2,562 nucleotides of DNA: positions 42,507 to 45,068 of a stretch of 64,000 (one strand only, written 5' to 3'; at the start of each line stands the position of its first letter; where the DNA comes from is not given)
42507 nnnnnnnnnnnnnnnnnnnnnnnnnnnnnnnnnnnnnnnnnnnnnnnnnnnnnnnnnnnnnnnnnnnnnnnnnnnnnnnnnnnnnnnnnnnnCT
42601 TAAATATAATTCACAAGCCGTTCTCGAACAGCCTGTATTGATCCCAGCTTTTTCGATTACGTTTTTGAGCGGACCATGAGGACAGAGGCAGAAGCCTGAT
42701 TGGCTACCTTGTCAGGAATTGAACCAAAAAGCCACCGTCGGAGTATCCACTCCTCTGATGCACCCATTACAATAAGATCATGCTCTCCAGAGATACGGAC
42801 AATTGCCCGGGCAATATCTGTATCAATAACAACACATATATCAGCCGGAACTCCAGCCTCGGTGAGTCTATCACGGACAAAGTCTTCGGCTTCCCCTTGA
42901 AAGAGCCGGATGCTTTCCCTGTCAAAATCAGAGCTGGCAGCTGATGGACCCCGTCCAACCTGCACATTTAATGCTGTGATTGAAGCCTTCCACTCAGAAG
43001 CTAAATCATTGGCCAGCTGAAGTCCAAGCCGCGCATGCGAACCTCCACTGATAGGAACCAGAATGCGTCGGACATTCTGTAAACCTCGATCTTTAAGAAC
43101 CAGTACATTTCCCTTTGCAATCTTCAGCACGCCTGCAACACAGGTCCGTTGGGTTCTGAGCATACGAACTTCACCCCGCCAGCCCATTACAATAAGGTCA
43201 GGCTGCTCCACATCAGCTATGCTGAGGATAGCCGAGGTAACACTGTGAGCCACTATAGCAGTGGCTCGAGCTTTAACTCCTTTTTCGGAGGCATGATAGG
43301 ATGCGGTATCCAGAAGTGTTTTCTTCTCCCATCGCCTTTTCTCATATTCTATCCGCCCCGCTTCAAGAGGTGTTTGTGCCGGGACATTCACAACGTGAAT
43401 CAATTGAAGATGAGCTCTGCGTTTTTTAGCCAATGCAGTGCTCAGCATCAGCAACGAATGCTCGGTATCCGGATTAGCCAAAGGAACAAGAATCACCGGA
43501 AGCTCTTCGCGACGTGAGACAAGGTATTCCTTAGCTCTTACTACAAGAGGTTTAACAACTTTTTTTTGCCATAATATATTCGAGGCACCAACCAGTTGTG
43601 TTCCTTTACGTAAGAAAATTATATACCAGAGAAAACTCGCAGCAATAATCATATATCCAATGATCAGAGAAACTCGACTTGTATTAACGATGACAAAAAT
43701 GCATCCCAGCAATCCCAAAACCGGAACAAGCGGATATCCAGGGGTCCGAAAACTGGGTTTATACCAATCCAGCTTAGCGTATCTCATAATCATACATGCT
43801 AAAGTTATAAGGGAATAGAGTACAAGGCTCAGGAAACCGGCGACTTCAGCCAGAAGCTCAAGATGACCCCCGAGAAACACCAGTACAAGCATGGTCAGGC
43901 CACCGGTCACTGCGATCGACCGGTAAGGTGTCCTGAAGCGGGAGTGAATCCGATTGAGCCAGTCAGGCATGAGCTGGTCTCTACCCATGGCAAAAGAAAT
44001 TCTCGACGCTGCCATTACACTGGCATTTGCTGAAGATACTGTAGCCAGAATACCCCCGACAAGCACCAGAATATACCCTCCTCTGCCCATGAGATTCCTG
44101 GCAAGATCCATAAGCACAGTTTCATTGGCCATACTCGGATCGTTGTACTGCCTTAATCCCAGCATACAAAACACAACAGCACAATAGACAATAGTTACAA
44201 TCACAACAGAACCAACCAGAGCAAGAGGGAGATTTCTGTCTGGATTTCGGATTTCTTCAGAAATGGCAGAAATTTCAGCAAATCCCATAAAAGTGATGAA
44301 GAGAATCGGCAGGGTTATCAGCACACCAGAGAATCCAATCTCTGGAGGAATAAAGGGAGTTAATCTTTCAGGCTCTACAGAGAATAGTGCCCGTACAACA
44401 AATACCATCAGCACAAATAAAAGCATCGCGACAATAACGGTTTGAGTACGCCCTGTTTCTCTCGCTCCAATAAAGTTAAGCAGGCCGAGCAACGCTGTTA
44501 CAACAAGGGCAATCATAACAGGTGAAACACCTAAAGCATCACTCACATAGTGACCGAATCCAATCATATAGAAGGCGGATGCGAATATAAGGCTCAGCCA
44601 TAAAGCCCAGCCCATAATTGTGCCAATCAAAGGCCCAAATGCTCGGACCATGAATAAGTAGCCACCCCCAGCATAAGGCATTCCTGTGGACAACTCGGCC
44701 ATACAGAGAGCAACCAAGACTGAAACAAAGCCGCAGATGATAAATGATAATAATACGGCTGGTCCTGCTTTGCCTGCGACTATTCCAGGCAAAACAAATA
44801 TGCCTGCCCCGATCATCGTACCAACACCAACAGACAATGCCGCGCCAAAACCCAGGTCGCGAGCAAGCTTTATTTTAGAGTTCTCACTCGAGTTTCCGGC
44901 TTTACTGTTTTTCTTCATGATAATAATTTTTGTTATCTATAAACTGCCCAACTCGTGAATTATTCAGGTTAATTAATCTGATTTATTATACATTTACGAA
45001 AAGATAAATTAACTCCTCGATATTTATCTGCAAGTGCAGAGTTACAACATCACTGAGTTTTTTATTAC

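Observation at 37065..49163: Two secreted tricorn-protease paralogs flank an imino/D-amino-acid uptake and redox module (APC permease-USP fusion, DAO-like FAD oxidase, OCD/mu-crystallin reductase, signal-peptide RidA)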

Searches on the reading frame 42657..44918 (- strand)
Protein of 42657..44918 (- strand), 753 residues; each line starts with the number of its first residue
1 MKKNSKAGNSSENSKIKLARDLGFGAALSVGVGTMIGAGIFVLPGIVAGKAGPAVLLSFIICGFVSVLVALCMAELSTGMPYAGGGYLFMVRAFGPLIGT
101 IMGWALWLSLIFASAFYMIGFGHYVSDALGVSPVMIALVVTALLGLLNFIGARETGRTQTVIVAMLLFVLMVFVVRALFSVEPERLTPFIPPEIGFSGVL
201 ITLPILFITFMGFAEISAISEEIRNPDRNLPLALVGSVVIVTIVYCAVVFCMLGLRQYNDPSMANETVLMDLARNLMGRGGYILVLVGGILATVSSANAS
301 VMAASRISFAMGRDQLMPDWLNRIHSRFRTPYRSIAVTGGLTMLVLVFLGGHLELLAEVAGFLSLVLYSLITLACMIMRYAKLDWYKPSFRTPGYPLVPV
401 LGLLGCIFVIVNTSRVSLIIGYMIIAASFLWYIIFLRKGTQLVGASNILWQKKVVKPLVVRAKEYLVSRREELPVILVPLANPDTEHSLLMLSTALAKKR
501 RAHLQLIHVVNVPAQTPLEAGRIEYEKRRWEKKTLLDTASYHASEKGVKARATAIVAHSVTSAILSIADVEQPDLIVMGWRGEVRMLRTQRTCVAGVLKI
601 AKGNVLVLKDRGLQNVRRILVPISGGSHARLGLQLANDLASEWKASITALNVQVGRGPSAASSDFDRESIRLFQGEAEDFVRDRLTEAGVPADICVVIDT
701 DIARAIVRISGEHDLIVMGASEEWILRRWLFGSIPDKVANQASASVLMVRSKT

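Call 4: search_protein_families(library=pfam, proteins=[window:42657-44918:-])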
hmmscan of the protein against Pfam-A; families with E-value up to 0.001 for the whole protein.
window:42657-44918:- (753 aa): 5 families
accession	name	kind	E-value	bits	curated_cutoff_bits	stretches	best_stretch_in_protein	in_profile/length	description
PF00324.27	AA_permease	-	1.6e-46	159.4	24.6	1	30-436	5-448/470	Amino acid permease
PF13520.12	AA_permease_2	-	1.8e-46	159.4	27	1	22-414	1-405/427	Amino acid permease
PF00582.32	Usp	-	5.7e-30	105.2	24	2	616-750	2-141/141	Universal stress protein family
PF03845.19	Spore_permease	-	1.2e-06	28.1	23.4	1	32-253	12-231/321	Spore germination protein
PF03222.19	Trp_Tyr_perm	-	2.8e-06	27.1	22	1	30-254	11-240/393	Tryptophan/tyrosine permease family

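Call 5: search_protein_families(library=ncbifam, proteins=[window:42657-44918:-])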
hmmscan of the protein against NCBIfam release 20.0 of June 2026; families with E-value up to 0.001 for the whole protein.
window:42657-44918:- (753 aa): 29 families (the best 25 are shown)
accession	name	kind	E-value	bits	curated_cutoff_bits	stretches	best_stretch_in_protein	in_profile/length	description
TIGR00909.1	2A0306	subfamily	7e-78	262.4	556.8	1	18-435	1-429/429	amino acid transporter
NF053761.1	BrChAATpBcaP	equivalog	1.3e-67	228.8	690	1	10-442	12-458/460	branched-chain amino acid transporter BcaP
TIGR00906.1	2A0303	subfamily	1.1e-41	143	681.7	1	12-382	23-430/602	cationic amino acid transport permease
NF008245.0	PRK11021.1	equivalog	1.9e-34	119.4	284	1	19-433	5-406/419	L-methionine/branched-chain amino acid transporter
TIGR00911.1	2A0308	subfamily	1e-33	116.6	701.8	1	7-434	34-472/505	L-type amino acid transporter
TIGR00908.1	2A0305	equivalog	4.9e-33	114.7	381.75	1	53-437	41-429/442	ethanolamine permease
NF008466.1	PRK11357.1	equivalog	1.6e-30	106.4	800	1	17-438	5-438/446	fructoselysine/psicoselysine transporter FrlA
TIGR00905.1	2A0302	subfamily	1.1e-29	103.6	409.05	1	19-437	6-437/473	basic amino acid/polyamine antiporter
TIGR01773.1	GABAperm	equivalog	3.6e-18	65.6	678.1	1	30-397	22-405/452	GABA permease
NF007929.0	PRK10644.1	equivalog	1.3e-17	63.7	574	1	28-435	16-427/445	arginine/agmatine antiporter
NF008484.0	PRK11387.1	equivalog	8.1e-17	61.3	716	1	15-429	9-449/471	S-methylmethionine permease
TIGR00913.1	2A0310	subfamily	1e-16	60.7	578.7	1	30-429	12-444/480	amino acid permease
TIGR00930.1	2a30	subfamily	1.3e-14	53.4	953.4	1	47-551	104-648/936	K-Cl cotransporter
NF007602.0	PRK10249.1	equivalog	2.8e-14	52.9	851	1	3-379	3-393/458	phenylalanine transporter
TIGR03810.1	arg_ornith_anti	equivalog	1e-12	47.5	591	1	22-349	3-346/468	arginine-ornithine antiporter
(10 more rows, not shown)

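Call 51: find_related_loci(query=window:42657-44918:-, collection=metagenome_contigs, flank=8000)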
Query window:42657-44918:- (753 aa) in metagenome_contigs; peptide patterns used: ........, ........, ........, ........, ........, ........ (x = any residue, [..] = any of these).
89 stretches matched a pattern; 48 encode a relative of the query (tblastn E <= 1e-3); 47 distinct loci.
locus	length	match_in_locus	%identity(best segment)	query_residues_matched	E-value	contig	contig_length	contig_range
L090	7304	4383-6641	95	1-753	0e+0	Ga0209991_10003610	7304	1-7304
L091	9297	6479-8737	89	1-753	0e+0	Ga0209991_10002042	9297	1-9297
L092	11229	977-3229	80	1-753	0e+0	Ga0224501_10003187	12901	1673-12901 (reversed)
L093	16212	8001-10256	78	1-752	0e+0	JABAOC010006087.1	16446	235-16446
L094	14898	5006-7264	79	1-753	0e+0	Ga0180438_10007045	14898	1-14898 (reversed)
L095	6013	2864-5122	79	1-753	0e+0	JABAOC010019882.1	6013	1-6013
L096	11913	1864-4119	77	1-752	0e+0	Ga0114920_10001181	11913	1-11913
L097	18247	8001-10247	77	2-753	0e+0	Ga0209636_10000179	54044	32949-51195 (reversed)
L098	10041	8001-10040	89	1-680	0e+0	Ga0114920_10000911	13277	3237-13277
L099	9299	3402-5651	75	3-751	0e+0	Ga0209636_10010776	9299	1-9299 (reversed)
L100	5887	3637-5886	74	2-751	0e+0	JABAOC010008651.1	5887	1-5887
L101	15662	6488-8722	75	9-753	0e+0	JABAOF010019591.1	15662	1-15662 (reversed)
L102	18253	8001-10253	72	1-751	0e+0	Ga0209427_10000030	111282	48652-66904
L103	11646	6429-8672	72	4-751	0e+0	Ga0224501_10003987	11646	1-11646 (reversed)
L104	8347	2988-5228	72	4-752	0e+0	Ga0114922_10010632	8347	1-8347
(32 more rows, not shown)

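Call 61: search_solved_structures(query=window:42657-44918:-, max_evalue=1e-8)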
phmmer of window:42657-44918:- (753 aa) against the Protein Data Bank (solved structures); distinct sequences matched with E-value up to 1e-8: 36.
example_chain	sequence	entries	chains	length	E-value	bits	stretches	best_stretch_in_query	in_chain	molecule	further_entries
6f34_A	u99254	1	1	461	2e-47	165.3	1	17-442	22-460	Amino acid transporter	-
5oqt_A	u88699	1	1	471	4.6e-47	164.1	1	17-442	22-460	Amino acid transporter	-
7ccs_B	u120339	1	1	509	1e-43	153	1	13-436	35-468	Consensus mutated Anionic Amino Acid Transporter Light Chain, Xc- System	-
3gi9_C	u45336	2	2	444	6.7e-34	120.6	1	21-444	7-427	Uncharacterized protein MJ0609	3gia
3gi8_C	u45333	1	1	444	6.8e-34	120.6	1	21-444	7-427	Uncharacterized protein MJ0609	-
7p9u_B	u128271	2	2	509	2e-31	112.4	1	13-435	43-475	Cystine/glutamate transporter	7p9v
7epz_B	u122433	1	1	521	2.7e-31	112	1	13-435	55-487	Cystine/glutamate transporter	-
9h76_A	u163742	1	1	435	7.8e-31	110.4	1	26-417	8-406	Putative amino acid/polyamine transport protein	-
6f2g_A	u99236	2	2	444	8.8e-31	110.3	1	26-424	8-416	Putative amino acid/polyamine transport protein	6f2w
6yup_D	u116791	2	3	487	5.3e-30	107.7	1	4-437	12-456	b(0,+)-type amino acid transporter 1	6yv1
6li9_B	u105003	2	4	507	6.1e-30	107.5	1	4-437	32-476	b(0,+)-type amino acid transporter 1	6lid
7nf6_B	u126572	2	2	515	6.6e-30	107.4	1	5-462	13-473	B(0,+)-type amino acid transporter 1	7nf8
6jmq_A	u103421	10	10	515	3.1e-28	101.8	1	10-429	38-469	Large neutral amino acids transporter small subunit 1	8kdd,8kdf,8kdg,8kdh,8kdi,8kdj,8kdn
6irs_B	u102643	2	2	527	4.1e-28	101.4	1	11-429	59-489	Large neutral amino acids transporter small subunit 1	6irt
7dsk_B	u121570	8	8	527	4.9e-28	101.2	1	10-429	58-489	Large neutral amino acids transporter small subunit 1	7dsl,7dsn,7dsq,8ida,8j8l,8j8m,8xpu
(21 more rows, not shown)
